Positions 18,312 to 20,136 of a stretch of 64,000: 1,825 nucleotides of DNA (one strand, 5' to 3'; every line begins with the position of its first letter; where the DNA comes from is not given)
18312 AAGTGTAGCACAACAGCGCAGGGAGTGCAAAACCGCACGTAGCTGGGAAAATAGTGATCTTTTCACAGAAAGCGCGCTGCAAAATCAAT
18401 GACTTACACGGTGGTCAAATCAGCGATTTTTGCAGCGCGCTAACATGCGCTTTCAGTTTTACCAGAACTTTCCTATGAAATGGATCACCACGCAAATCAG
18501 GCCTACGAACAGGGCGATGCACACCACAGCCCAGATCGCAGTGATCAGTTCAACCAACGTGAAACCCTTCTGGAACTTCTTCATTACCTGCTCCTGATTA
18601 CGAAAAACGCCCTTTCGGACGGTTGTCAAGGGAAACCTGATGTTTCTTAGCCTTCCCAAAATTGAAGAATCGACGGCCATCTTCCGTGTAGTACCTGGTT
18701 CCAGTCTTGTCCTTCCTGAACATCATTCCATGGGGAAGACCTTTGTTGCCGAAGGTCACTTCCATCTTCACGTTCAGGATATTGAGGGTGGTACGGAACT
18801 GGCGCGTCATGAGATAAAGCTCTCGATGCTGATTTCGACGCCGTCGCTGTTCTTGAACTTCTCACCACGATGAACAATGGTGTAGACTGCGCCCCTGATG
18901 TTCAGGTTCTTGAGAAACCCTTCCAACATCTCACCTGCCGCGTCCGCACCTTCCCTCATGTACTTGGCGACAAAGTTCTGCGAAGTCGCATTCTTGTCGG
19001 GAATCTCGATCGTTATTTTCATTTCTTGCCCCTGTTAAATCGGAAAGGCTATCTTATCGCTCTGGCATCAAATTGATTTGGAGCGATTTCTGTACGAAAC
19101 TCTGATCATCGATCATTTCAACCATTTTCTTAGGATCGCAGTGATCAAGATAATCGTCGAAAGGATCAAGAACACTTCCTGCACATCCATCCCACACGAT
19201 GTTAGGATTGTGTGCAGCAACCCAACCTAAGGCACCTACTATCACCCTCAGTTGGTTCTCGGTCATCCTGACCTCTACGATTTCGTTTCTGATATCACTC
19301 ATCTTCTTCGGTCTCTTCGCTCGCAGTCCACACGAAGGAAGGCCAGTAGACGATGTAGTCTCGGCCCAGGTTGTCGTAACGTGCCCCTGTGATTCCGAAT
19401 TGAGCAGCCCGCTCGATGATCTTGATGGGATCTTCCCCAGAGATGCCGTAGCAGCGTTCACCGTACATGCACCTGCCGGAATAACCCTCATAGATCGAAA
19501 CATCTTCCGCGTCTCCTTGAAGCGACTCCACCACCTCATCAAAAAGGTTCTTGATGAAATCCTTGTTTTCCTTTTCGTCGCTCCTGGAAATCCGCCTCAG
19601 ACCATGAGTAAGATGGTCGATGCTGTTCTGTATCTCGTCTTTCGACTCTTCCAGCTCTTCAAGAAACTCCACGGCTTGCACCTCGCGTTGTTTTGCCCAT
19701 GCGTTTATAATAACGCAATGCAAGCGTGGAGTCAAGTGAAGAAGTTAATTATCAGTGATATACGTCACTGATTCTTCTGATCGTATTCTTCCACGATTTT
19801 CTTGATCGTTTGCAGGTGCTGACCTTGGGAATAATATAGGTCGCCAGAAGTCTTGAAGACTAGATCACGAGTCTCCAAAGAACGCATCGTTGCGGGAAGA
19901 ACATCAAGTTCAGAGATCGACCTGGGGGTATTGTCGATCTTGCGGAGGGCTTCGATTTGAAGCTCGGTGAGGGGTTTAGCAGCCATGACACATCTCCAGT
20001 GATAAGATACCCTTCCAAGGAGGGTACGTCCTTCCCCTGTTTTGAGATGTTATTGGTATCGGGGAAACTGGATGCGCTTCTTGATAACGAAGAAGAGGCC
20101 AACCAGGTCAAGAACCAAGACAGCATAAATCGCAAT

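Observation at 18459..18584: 41-aa prepilin-like peptide with a canonical type IV pilin leader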

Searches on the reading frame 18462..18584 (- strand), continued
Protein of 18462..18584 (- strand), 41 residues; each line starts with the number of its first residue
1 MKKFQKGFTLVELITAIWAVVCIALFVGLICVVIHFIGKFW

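Call 74: search_protein_families(library=pfam, proteins=[P0151, P0152, P0154, P0166, P0167, P0180, P0185, P0187], max_evalue=10)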
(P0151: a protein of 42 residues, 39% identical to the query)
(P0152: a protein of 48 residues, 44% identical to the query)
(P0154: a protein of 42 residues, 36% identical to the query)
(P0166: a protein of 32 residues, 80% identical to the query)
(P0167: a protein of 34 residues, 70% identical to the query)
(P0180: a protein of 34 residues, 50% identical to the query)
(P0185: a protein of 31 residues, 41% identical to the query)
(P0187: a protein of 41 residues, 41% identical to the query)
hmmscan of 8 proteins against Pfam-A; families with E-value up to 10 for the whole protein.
P0151 (42 aa): 1 family
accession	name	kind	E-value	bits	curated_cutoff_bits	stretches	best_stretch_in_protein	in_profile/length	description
PF23906.1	DUF7248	-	6.3e-05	23.3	27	1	1-36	2-37/58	Family of unknown function (DUF7248)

P0152 (48 aa): 2 families
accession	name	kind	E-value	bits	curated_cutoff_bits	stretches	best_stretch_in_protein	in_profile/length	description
PF03904.18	DUF334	-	0.096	13.4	30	1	3-39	33-69/123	Domain of unknown function (DUF334)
PF15932.10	DUF4748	-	0.72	10.1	27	1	21-38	5-22/52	Domain of unknown function (DUF4748)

P0154 (42 aa): 0 families

P0166 (32 aa): 0 families

P0167 (34 aa): 0 families

P0180 (34 aa): 2 families
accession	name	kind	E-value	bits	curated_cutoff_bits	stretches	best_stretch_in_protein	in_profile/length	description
PF01102.23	Glycophorin_A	-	0.46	11.2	30.1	1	4-32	61-88/114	Glycophorin A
PF10661.14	EssA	-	2.3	8.5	24.1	1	5-26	122-143/147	WXG100 protein secretion system (Wss), protein EssA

P0185 (31 aa): 0 families

P0187 (41 aa): 0 families

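Call 80: search_solved_structures(query=A1, max_evalue=1, show_alignments=3)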
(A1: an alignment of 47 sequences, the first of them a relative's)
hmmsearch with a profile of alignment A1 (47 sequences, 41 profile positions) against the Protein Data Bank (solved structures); distinct sequences matched with E-value up to 1: 10.
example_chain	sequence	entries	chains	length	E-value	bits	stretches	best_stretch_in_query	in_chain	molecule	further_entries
9lab_B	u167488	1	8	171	6.6e-05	26.2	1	2-26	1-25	MSHA major pilin subunit MshA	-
9egp_A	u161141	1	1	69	0.0001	25.6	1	3-26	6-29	Geopilin domain 1 protein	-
7tgg_A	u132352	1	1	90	0.00036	23.9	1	3-26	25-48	Geopilin domain 1 protein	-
9laa_A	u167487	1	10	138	0.00057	23.2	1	1-27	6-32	Type IV pilin protein PilA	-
6gv9_A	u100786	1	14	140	0.35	14.3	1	8-27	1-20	Prepilin peptidase-dependent protein D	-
5kua_A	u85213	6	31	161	0.37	14.2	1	8-27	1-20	pilin | Neisseria meningitidis PilE variant SB-GATDH | Neisseria meningitidis PilE, SB-DATDH variant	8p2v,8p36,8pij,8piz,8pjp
2hi2_A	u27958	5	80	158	0.41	14.1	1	8-27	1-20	Fimbrial protein | PilA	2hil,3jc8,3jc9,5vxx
1ay2_A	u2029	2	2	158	0.41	14.1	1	8-27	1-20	TYPE 4 PILIN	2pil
8p3b_A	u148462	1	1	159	0.42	14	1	8-27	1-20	Fimbrial protein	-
3sok_A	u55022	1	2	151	0.8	13.2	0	8-27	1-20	Fimbrial protein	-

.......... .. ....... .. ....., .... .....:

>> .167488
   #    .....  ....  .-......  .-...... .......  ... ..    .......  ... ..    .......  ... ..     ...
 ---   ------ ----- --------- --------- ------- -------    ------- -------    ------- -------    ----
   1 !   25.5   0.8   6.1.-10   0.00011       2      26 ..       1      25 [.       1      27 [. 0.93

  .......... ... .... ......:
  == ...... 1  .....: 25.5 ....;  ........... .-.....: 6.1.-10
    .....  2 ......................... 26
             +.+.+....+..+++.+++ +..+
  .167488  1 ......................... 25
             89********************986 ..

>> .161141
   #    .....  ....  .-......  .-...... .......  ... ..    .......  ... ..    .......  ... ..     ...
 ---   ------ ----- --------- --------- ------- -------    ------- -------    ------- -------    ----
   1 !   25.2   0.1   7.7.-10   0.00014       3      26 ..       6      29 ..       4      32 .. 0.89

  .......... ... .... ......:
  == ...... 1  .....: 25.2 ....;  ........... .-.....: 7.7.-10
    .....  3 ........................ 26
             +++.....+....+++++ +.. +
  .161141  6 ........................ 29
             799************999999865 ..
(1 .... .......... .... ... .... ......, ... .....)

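Call 87: predict_structure(alignment_id=A3)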
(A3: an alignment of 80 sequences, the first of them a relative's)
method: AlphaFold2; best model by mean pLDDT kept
length: 41 residues; sequences in the alignment: 80
mean_pLDDT: 91.2   pTM: 0.56
mean pLDDT of the five models: 91.2, 90.7, 89.6, 89.3, 89.0
residues with pLDDT >= 90: 32; 70-90: 3; 50-70: 6; < 50: 0
segments of 3 or more residues with pLDDT < 50: none
pLDDT, mean of each block of 10 residues (from residue 1): 75 98 99 96 67
secondary structure, 60 per line:
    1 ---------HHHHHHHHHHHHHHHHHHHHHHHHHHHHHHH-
elements in order: H10-40

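Call 88: search_protein_families(library=padloc, proteins=[window:18462-18584:-], max_evalue=1)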
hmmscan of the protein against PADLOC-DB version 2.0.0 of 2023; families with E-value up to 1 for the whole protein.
seq(41 aa): 0 families

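Call 89: list_cluster_members(proteins=[P0154, P0166, P0180, P0185, P0065, P0118, P0101, P0171, P0043, P0074])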
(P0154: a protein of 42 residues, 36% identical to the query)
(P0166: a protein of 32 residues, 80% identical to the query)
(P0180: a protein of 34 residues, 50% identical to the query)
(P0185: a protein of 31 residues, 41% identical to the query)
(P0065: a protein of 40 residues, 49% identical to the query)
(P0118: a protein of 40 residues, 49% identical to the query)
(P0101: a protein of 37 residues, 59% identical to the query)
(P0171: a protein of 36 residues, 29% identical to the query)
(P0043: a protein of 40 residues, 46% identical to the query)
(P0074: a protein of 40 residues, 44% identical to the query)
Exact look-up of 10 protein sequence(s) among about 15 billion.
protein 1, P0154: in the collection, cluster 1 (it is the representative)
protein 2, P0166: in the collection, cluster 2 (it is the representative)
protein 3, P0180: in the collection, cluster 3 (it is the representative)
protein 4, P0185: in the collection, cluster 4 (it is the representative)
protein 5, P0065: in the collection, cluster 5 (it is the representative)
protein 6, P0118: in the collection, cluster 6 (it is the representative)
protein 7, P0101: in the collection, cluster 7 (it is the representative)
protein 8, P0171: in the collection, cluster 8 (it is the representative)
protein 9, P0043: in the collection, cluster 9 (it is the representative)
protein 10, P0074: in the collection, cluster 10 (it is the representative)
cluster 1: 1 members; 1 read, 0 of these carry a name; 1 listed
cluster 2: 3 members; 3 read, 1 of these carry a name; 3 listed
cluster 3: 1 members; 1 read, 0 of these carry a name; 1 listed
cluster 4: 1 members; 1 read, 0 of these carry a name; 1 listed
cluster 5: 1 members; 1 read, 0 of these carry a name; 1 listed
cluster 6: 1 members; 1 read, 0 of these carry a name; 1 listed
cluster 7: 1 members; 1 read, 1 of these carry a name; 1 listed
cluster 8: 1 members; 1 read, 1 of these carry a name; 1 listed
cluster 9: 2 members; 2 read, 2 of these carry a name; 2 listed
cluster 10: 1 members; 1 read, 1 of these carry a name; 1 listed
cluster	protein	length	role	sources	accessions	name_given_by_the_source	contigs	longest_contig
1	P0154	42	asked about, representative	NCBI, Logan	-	-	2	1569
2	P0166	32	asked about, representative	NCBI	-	-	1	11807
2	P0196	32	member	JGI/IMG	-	hypothetical protein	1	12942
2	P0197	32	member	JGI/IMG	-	-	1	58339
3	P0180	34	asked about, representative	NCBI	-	-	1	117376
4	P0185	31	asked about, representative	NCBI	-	-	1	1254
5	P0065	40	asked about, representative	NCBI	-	-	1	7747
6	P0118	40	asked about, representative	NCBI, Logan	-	-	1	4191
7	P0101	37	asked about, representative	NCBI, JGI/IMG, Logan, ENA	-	prepilin-type N-terminal cleavage/methylation domain-containing protein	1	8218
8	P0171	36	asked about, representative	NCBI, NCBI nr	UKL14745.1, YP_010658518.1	hypothetical protein C121_12 [Stenotrophomonas phage C121] | hypothetical protein PP752_gp12 [Stenotrophomonas phage C121]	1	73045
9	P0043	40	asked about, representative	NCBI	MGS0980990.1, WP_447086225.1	prepilin-type N-terminal cleavage/methylation domain-containing protein [Burkholderia ...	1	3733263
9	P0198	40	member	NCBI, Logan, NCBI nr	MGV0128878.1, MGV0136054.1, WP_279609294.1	hypothetical protein [Burkholderia gladioli]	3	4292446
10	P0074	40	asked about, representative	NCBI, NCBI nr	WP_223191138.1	prepilin-type N-terminal cleavage/methylation domain-containing protein [Paraburkholderia ...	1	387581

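Call 91: search_solved_structures(query=A2, max_evalue=10, show_alignments=2)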
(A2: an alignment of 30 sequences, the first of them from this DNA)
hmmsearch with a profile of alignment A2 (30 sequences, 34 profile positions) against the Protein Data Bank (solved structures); distinct sequences matched with E-value up to 10: 0.

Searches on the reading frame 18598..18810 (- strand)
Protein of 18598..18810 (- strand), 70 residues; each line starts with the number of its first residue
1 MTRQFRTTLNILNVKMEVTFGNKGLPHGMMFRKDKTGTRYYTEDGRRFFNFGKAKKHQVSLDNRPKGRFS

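Call 9: search_protein_families(library=ncbifam, proteins=[window:18598-18810:-], max_evalue=1)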
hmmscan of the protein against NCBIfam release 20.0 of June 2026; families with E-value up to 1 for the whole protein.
window:18598-18810:- (70 aa): 2 families
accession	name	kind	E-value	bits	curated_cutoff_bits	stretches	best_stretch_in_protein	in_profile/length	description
NF051843.1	ImmProtDddIBurk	equivalog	0.032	14.4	200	1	16-59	33-76/119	CDI system double-stranded DNA deaminase immunity protein DddI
NF047778.1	LIC_10450_fam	equivalog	0.081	12.3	150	1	7-44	315-352/367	LIC_10450 family protein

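Call 10: search_protein_families(library=pfam, proteins=[window:18598-18810:-], max_evalue=1)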
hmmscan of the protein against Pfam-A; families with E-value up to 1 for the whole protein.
window:18598-18810:- (70 aa): 0 families

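Call 11: search_protein_families(library=phrogs, proteins=[window:18598-18810:-], max_evalue=0.1)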
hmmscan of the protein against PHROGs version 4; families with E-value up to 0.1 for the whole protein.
window:18598-18810:- (70 aa): 1 family
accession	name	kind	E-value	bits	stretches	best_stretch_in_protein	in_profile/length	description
phrog_27050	-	unknown function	0.024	15.8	1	40-63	9-32/145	-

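Call 19: find_related_loci(query=window:18598-18810:-, collection=viral_contigs, flank=8000)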
Query window:18598-18810:- (70 aa) in viral_contigs; peptide patterns used: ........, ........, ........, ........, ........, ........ (x = any residue, [..] = any of these).
10 stretches matched a pattern, but none encodes a relative of the query by tblastn (E <= 1e-3).

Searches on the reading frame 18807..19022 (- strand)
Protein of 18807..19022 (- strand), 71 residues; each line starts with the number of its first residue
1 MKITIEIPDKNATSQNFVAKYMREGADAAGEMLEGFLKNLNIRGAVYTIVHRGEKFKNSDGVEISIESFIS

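Call 9: search_protein_families(library=ncbifam, proteins=[window:18807-19022:-], max_evalue=1)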
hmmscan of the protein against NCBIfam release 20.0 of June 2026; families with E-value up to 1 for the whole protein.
window:18807-19022:- (71 aa): 0 families

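Call 10: search_protein_families(library=pfam, proteins=[window:18807-19022:-], max_evalue=1)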
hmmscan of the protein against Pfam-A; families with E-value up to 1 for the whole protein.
window:18807-19022:- (71 aa): 1 family
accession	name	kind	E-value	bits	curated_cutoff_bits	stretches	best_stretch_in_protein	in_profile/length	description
PF23876.1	DUF7230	-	0.14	12.7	27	1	15-24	4-13/42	Family of unknown function (DUF7230)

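Call 11: search_protein_families(library=phrogs, proteins=[window:18807-19022:-], max_evalue=0.1)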
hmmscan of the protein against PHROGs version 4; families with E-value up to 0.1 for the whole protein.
window:18807-19022:- (71 aa): 0 families

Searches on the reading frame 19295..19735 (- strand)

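Call 10: search_protein_families(library=pfam, proteins=[window:19295-19735:-], max_evalue=1)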
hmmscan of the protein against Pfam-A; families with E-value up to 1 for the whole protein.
window:19295-19735:- (146 aa): 4 families
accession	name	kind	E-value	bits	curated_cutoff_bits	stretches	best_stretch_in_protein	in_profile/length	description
PF18476.7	PIN_8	-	0.039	14.3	26.1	1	9-71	80-140/227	PIN like domain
PF25617.1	PhiKZ_gp86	-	0.067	12.5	26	1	11-89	286-362/408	Bacteriophage PhiKZ vertex-binding protein gp86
PF12030.13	DUF3517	-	0.071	12.1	25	1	30-76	267-313/406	Domain of unknown function (DUF3517)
PF09548.15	Spore_III_AB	-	0.21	12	32.5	1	14-74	19-79/170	Stage III sporulation protein AB (spore_III_AB)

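Call 11: search_protein_families(library=phrogs, proteins=[window:19295-19735:-], max_evalue=0.1)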
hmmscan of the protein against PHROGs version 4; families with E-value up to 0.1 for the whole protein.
window:19295-19735:- (146 aa): 7 families
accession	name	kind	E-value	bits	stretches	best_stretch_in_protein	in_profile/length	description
phrog_14658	-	unknown function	3.5e-11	44.3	1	60-102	5-45/104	-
phrog_36992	-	unknown function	0.0061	17.8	1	62-98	11-47/100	-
phrog_14440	-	head and packaging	0.017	15.1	1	14-91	292-367/416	virion structural protein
phrog_26268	-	unknown function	0.026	15.7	1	25-71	45-91/116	-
phrog_1124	-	transcription regulation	0.036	14.6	1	24-69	96-141/177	transcriptional regulator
phrog_21572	-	unknown function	0.087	14.2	0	42-86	22-66/125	-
phrog_674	-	unknown function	0.099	12.9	0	21-79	83-142/312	-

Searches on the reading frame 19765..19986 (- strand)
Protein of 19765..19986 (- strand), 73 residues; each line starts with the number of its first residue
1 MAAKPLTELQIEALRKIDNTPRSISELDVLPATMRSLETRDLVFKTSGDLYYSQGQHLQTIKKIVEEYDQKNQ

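Call 10: search_protein_families(library=pfam, proteins=[window:19765-19986:-], max_evalue=1)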
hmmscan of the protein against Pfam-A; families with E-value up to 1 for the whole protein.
window:19765-19986:- (73 aa): 1 family
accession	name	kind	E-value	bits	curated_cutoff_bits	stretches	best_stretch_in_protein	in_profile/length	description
PF22702.2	Cas9_RuvC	-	0.094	13.2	27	1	32-72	106-145/151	Cas9 RuvC domain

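Call 11: search_protein_families(library=phrogs, proteins=[window:19765-19986:-], max_evalue=0.1)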
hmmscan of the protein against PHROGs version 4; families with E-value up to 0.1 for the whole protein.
window:19765-19986:- (73 aa): 0 families
